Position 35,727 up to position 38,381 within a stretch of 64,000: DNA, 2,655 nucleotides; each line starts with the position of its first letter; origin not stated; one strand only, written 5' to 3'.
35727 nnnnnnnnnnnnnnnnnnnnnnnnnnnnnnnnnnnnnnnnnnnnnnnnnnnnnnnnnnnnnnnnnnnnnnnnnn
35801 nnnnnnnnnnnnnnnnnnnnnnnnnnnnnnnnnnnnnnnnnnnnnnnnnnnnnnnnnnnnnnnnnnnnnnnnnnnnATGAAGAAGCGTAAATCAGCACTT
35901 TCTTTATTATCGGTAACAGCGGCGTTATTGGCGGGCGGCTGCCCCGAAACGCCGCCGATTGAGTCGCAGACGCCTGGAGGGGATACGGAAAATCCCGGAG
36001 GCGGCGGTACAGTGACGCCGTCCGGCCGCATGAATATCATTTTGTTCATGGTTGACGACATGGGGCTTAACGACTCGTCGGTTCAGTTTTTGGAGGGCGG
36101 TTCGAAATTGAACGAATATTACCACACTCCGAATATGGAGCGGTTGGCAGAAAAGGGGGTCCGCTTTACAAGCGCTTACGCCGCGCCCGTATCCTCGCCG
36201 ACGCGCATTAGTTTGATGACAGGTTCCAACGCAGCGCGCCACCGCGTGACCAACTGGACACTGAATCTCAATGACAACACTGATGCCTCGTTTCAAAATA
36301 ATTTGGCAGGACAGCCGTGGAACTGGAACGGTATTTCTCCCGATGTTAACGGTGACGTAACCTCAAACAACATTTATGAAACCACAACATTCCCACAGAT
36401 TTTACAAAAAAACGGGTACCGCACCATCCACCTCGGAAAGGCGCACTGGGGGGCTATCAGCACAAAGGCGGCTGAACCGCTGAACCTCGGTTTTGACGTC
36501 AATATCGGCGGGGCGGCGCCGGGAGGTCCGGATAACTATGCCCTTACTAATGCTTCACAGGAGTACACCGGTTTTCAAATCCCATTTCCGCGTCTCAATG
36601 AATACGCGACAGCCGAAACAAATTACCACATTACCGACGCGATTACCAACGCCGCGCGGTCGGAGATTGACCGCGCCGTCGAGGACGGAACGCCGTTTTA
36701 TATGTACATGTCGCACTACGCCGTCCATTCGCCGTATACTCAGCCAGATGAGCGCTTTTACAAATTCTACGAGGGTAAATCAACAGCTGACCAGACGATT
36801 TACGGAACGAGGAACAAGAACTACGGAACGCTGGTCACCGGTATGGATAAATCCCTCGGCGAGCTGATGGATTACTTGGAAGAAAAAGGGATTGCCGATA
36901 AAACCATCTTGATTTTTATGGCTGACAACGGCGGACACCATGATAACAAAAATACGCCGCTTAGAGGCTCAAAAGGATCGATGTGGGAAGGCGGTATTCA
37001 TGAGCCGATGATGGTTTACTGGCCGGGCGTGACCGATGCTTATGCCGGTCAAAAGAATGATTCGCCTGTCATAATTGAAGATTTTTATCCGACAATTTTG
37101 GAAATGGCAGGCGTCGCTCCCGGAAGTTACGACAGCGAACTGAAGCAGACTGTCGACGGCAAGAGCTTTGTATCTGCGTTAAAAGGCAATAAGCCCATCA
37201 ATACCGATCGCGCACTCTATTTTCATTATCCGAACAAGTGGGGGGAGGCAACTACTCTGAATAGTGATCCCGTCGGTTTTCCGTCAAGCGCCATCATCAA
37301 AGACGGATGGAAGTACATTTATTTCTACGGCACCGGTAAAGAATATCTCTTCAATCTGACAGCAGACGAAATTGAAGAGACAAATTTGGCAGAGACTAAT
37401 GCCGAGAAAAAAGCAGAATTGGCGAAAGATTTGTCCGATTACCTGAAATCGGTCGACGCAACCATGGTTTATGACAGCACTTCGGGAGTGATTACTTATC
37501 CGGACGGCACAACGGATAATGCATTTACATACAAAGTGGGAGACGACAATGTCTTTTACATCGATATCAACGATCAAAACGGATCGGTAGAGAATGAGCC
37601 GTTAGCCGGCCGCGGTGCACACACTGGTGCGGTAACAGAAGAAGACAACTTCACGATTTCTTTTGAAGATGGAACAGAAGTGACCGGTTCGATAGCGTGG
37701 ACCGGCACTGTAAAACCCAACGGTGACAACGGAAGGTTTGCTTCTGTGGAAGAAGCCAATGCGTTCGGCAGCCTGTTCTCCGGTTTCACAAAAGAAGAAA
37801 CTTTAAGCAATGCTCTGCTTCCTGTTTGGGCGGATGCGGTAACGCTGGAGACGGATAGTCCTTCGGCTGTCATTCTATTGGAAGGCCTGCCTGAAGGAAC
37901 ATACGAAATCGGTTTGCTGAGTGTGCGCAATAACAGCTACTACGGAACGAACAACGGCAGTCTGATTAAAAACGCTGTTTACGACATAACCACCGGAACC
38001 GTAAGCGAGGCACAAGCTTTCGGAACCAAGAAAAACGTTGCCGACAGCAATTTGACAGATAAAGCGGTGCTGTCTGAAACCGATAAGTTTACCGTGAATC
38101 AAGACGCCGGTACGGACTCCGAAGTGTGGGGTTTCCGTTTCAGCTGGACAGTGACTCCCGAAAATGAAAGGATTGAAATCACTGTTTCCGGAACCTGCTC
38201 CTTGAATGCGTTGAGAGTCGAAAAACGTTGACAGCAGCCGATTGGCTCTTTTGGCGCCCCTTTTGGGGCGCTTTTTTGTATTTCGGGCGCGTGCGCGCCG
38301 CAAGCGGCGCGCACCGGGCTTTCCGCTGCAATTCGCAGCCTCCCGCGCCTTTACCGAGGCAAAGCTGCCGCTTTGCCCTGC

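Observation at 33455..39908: Two direct copies of the Rpn element bracket a poly-G-controlled sulfatase gene and a gene fragment (composite, recombination-prone arrangement)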

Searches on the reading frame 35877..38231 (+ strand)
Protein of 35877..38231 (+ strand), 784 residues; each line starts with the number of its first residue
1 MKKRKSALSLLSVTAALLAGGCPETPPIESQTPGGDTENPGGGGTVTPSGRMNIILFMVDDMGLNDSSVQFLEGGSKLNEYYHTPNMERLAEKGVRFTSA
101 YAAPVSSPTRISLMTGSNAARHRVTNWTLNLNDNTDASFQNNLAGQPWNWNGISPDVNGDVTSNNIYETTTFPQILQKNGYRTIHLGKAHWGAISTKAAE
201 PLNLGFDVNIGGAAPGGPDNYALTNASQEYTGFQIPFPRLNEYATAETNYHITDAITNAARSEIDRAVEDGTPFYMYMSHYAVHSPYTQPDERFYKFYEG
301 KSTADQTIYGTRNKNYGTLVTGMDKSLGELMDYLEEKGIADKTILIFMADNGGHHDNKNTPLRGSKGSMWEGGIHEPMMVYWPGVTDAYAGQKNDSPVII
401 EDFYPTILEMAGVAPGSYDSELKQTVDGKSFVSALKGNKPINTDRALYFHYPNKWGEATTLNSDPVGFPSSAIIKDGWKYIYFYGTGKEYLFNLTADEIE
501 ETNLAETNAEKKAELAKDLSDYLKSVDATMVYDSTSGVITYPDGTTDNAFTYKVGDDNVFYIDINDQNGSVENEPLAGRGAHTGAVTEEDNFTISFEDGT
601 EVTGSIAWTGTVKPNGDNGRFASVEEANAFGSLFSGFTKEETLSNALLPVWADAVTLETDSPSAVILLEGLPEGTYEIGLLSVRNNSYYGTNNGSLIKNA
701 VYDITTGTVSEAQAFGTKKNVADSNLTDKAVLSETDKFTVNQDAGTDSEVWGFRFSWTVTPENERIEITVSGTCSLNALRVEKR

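Call 7: search_protein_families(library=pfam, proteins=[window:35877-38231:+], max_evalue=0.01)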
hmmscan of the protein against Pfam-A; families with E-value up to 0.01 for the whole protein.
window:35877-38231:+ (784 aa): 3 families
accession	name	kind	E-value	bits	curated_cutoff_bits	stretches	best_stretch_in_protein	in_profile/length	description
PF00884.28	Sulfatase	-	2.2e-46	159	25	1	53-413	2-301/301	Sulfatase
PF16347.10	SGSH_C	-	7.2e-12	46.2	29.3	1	366-525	8-150/154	N-sulphoglucosamine sulphohydrolase, C-terminal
PF01663.27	Phosphodiest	-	1.9e-10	41.3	23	1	79-353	15-221/342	Type I phosphodiesterase / nucleotide pyrophosphatase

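Call 8: search_protein_families(library=ncbifam, proteins=[window:35877-38231:+], max_evalue=0.01)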
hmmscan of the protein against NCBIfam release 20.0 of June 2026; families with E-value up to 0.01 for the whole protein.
window:35877-38231:+ (784 aa): 6 families
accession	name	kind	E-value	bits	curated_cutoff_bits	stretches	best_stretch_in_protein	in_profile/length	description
NF010322.0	PRK13759.1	equivalog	1.3e-42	146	481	3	313-517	267-451/486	arylsulfatase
TIGR03417.1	chol_sulfatase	equivalog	4e-27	95.2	433.45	2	304-512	244-427/500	choline-sulfatase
NF045661.1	HdlasePehA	equivalog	2.2e-20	72.8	900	2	291-529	258-492/506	phosphoric/sulfuric ester hydrolase PehA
NF052527.1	Mn_arylsulf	exception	2.2e-18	66.4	850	2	316-533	267-462/479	manganese-dependent arylsulfatase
NF038282.1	LapC_YejM_PbgA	exception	8.1e-05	21.1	825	1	294-387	391-480/584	LPS biosynthesis-modulating metalloenzyme YejM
NF053595.1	LptchSynLtaSGpos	equivalog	0.00011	20.9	970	1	271-414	392-529/626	lipoteichoic acid synthase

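Call 15: find_encoding_contigs(protein=window:35877-38231:+, flank=10000, max_places=10)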
Protein window:35877-38231:+ (784 aa): 22 contigs read that carry it; 10 places shown.
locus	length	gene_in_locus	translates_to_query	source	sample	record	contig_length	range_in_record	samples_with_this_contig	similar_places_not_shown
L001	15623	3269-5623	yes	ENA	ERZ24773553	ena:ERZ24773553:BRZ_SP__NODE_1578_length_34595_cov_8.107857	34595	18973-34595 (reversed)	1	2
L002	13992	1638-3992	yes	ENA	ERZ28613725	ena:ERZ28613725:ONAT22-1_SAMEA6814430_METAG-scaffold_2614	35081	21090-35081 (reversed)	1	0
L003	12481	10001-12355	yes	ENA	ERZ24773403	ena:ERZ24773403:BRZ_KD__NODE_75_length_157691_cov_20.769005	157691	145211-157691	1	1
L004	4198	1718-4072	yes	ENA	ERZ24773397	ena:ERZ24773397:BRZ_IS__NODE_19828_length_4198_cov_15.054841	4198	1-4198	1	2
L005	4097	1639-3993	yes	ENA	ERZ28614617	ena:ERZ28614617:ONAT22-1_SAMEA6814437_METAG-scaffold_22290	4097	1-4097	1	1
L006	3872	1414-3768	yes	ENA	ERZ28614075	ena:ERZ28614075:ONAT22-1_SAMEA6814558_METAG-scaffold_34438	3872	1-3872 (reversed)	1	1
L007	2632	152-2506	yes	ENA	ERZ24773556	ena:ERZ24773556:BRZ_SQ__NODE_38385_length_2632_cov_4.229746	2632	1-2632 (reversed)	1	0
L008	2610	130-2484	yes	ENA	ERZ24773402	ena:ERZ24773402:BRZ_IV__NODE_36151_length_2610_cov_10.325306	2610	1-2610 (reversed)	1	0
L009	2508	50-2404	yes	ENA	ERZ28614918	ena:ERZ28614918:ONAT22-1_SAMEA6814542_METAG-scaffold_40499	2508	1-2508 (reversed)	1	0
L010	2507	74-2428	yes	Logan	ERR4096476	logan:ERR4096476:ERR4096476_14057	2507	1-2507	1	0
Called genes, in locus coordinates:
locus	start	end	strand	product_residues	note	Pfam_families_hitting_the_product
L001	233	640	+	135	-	-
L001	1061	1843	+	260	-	PF12784:PDDEXK_2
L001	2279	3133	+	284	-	-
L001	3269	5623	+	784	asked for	PF00884:Sulfatase, PF01663:Phosphodiest, PF16347:SGSH_C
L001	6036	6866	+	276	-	PF12784:PDDEXK_2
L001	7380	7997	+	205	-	PF00440:TetR_N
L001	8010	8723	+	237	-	PF04402:SIMPL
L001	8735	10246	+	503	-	PF00884:Sulfatase, PF01663:Phosphodiest (faint), PF16347:SGSH_C (faint)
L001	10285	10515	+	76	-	PF12797:Fer4_2 (weak), PF12837:Fer4_6 (faint), PF13237:Fer4_10 (weak), PF14697:Fer4_21 (faint), PF00037:Fer4 (weak), PF12800:Fer4_4 (faint), PF12838:Fer4_7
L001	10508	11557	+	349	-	PF01855:POR_N, PF02780:Transketolase_C, PF17147:PFOR_II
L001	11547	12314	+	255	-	PF02775:TPP_enzyme_C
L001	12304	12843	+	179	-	PF01558:POR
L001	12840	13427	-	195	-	PF20380:DUF6675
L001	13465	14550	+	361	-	PF03033:Glyco_transf_28, PF04101:Glyco_tran_28_C, PF00201:UDPGT (weak)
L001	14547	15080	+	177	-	PF02674:Colicin_V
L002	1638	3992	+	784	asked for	PF00884:Sulfatase, PF01663:Phosphodiest, PF16347:SGSH_C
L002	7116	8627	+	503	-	PF00884:Sulfatase, PF01663:Phosphodiest (faint)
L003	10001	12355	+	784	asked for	PF00884:Sulfatase, PF01663:Phosphodiest, PF16347:SGSH_C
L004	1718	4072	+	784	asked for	PF00884:Sulfatase, PF01663:Phosphodiest, PF16347:SGSH_C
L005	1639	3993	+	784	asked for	PF00884:Sulfatase, PF01663:Phosphodiest, PF16347:SGSH_C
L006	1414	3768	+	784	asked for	PF00884:Sulfatase, PF01663:Phosphodiest, PF16347:SGSH_C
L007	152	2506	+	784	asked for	PF00884:Sulfatase, PF01663:Phosphodiest, PF16347:SGSH_C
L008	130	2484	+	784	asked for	PF00884:Sulfatase, PF01663:Phosphodiest, PF16347:SGSH_C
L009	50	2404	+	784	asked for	PF00884:Sulfatase, PF01663:Phosphodiest, PF16347:SGSH_C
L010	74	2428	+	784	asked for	PF00884:Sulfatase, PF01663:Phosphodiest, PF16347:SGSH_C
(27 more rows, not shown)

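Call 22: list_cluster_members(proteins=[window:35877-38231:+, window:33669-34451:+, window:38644-39474:+, window:34887-35741:+, window:58212-59207:-, window:32841-33248:+])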
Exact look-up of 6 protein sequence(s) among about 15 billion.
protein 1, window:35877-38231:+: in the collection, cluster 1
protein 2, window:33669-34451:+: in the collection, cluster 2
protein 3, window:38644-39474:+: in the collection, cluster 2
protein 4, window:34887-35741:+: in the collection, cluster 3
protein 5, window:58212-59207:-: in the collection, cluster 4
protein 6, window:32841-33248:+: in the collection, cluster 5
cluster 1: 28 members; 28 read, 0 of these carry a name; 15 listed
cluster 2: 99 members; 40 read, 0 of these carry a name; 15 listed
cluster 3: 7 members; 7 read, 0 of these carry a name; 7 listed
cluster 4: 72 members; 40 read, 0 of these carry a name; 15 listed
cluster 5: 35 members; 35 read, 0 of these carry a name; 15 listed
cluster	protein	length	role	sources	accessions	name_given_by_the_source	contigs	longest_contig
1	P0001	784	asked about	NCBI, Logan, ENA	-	-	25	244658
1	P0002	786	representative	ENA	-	-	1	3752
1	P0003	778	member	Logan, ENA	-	-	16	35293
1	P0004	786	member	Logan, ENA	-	-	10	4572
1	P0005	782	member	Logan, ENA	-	-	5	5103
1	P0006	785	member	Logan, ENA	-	-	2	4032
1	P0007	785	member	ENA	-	-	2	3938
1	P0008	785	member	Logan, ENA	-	-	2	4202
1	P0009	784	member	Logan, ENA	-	-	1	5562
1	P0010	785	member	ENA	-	-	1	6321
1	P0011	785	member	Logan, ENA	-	-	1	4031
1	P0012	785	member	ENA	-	-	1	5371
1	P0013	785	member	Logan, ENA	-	-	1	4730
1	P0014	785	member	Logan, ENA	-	-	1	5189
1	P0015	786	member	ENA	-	-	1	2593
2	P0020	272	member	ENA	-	-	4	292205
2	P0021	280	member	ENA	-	-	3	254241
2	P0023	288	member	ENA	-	-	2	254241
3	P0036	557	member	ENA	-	-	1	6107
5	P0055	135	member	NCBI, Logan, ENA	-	-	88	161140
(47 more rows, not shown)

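Call 23: find_encoding_contigs(protein=P0036, flank=8000, max_places=6)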
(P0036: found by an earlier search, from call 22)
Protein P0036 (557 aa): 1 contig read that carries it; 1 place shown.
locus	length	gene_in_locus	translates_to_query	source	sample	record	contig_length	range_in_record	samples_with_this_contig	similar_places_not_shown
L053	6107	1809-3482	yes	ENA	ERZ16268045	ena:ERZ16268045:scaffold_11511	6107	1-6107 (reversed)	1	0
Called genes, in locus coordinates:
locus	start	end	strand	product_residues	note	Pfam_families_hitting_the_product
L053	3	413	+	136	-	?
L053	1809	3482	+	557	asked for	PF09479:Flg_new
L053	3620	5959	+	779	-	PF00884:Sulfatase, PF01663:Phosphodiest, PF16347:SGSH_C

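Call 31: find_encoding_contigs(protein=P0020, flank=8000, max_places=6)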
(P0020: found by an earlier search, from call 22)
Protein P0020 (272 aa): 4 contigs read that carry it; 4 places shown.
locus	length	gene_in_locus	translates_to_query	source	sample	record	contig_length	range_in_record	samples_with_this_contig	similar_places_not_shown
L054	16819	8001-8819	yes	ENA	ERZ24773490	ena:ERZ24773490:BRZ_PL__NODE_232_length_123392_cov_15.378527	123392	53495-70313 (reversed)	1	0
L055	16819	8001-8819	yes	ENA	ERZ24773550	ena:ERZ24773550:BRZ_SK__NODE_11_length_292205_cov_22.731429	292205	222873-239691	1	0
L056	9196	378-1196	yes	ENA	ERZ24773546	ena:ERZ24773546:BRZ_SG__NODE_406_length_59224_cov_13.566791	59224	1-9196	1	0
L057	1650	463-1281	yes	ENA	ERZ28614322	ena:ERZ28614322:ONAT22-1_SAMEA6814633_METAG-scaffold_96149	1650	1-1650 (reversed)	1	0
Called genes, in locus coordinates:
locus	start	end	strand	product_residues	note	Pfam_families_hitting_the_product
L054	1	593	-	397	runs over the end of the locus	PF00365:PFK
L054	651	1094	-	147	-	-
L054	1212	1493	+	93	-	PF01250:Ribosomal_S6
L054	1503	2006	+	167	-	PF00436:SSB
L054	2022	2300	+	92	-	PF01084:Ribosomal_S18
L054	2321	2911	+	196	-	PF01281:Ribosomal_L9_N, PF03948:Ribosomal_L9_C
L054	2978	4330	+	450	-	PF00772:DnaB, PF13481:AAA_25 (weak), PF03796:DnaB_C, PF06745:ATPase (weak)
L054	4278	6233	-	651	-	PF23381:Beta-prop_IFT122_1st, PF24807:WD40_CDC20-Fz (faint), PF24817:WD40_WDHD1_1st (faint), PF25172:Beta-prop_WDR3_2nd (faint), PF25173:Beta-prop_WDR3_1st (faint), PF25174:Beta-prop_THOC3 (weak), PF25175:Beta-prop_WDR5 (faint), PF00400:WD40 (faint), +1 more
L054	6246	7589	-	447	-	PF02163:Peptidase_M50, PF13180:PDZ_2 (weak), PF14685:PDZ_Tricorn (faint), PF00595:PDZ (faint), PF17820:PDZ_6, PF13180:PDZ_2, PF17820:PDZ_6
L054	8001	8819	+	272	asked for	PF12784:PDDEXK_2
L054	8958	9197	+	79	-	-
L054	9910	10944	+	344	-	PF04551:GcpE, PF26540:GcpE_C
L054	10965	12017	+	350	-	PF00515:TPR_1 (faint), PF07719:TPR_2 (faint), PF13181:TPR_8 (faint), PF13424:TPR_12 (faint), PF13428:TPR_14 (faint), PF13176:TPR_7 (faint)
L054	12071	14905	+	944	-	PF00005:ABC_tran (faint), PF02463:SMC_N (faint), PF03193:RsgA_GTPase (faint), PF13175:AAA_15 (faint), PF13191:AAA_16 (faint), PF13304:AAA_21 (faint), PF17760:UvrA_inter, PF17755:UvrA_DNA-bind, +3 more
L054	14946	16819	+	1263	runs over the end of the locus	-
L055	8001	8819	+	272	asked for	PF12784:PDDEXK_2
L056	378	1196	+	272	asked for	PF12784:PDDEXK_2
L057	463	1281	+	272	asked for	PF12784:PDDEXK_2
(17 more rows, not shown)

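Call 32: find_encoding_contigs(protein=P0023, flank=8000, max_places=4)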
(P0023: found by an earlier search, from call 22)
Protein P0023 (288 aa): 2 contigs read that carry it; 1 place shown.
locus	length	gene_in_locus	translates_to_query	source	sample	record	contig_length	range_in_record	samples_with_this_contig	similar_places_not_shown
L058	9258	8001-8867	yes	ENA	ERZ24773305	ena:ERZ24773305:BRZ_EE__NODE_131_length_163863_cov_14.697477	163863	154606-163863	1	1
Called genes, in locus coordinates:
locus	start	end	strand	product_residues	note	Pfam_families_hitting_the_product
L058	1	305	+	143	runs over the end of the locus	-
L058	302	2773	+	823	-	PF16403:Bact_surface_Ig-like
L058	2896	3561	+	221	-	-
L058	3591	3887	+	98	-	-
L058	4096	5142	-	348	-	PF00160:Pro_isomerase, PF00254:FKBP_C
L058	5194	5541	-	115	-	-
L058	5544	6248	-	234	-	PF01791:DeoC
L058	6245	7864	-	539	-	PF02885:Glycos_trans_3N, PF00591:Glycos_transf_3, PF07831:PYNP_C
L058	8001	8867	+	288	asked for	PF12784:PDDEXK_2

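Call 34: find_encoding_contigs(protein=P0055, flank=9000, max_places=10)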
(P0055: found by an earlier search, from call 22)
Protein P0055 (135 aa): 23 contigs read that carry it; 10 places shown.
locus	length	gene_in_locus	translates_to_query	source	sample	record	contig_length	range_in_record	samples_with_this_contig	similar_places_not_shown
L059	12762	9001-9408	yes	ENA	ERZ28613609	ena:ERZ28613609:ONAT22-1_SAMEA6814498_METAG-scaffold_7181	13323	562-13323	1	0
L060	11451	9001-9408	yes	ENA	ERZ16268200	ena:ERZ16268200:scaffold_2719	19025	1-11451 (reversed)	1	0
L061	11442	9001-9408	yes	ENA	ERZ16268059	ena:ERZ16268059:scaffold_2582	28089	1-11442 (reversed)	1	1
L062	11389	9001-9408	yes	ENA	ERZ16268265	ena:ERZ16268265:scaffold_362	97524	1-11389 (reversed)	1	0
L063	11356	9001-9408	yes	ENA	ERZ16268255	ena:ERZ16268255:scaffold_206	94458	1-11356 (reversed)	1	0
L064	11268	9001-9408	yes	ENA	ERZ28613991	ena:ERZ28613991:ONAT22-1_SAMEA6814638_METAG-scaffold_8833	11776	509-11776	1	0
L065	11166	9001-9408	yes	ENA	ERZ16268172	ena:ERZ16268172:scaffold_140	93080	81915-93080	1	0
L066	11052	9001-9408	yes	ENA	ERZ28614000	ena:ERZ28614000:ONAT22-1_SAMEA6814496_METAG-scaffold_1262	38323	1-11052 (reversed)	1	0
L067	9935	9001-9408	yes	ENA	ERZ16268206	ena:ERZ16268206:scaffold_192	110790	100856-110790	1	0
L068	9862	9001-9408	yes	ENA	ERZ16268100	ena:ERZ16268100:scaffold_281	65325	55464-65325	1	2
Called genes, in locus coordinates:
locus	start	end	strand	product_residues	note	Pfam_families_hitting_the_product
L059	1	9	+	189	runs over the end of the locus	?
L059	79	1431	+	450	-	PF10396:TrmE_N, PF12631:MnmE_helical, PF02421:FeoB_N (weak), PF00350:Dynamin_N (faint), PF01926:MMR_HSR1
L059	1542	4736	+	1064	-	PF01400:Astacin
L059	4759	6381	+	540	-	PF03415:Peptidase_C11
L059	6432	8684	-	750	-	PF00005:ABC_tran (faint), PF00009:GTP_EFTU, PF01926:MMR_HSR1 (weak), PF22042:EF-G_D2 (weak), PF14492:EFG_III, PF03764:EFG_IV, PF00679:EFG_C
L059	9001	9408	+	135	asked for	-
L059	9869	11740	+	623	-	PF02518:HATPase_c (weak), PF13589:HATPase_c_3, PF00183:HSP90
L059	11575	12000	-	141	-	-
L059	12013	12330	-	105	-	PF00893:Multi_Drug_Res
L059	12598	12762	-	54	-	?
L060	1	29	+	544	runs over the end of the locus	PF00485:PRK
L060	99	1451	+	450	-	PF10396:TrmE_N, PF12631:MnmE_helical, PF02421:FeoB_N (weak), PF00350:Dynamin_N (faint), PF01926:MMR_HSR1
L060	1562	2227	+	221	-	-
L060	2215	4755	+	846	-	PF01400:Astacin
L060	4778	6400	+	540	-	PF03415:Peptidase_C11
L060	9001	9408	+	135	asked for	-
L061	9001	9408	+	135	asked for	-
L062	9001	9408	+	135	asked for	-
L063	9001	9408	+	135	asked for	-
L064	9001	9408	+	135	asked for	-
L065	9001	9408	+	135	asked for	-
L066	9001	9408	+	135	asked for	-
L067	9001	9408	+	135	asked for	-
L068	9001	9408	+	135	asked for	-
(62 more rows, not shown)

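Call 51: search_protein_families(library=pfam, proteins=[L054:8958-9197:+], max_evalue=10)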
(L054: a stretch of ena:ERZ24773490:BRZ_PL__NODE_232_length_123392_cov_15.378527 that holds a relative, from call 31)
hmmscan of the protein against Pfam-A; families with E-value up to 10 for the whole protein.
L054:8958-9197:+ (79 aa): 3 families
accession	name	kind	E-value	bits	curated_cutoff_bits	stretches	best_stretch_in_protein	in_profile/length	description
PF09811.14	Yae1_N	-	0.045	13.9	27.5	1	14-34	1-21/39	Essential protein Yae1, N terminal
PF13637.12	Ank_4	-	0.15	12.9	22.7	1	36-65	6-41/50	Ankyrin repeats (many copies)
PF05004.19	IFRD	-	0.19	11.1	25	1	11-67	43-98/306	Interferon-related developmental regulator (IFRD)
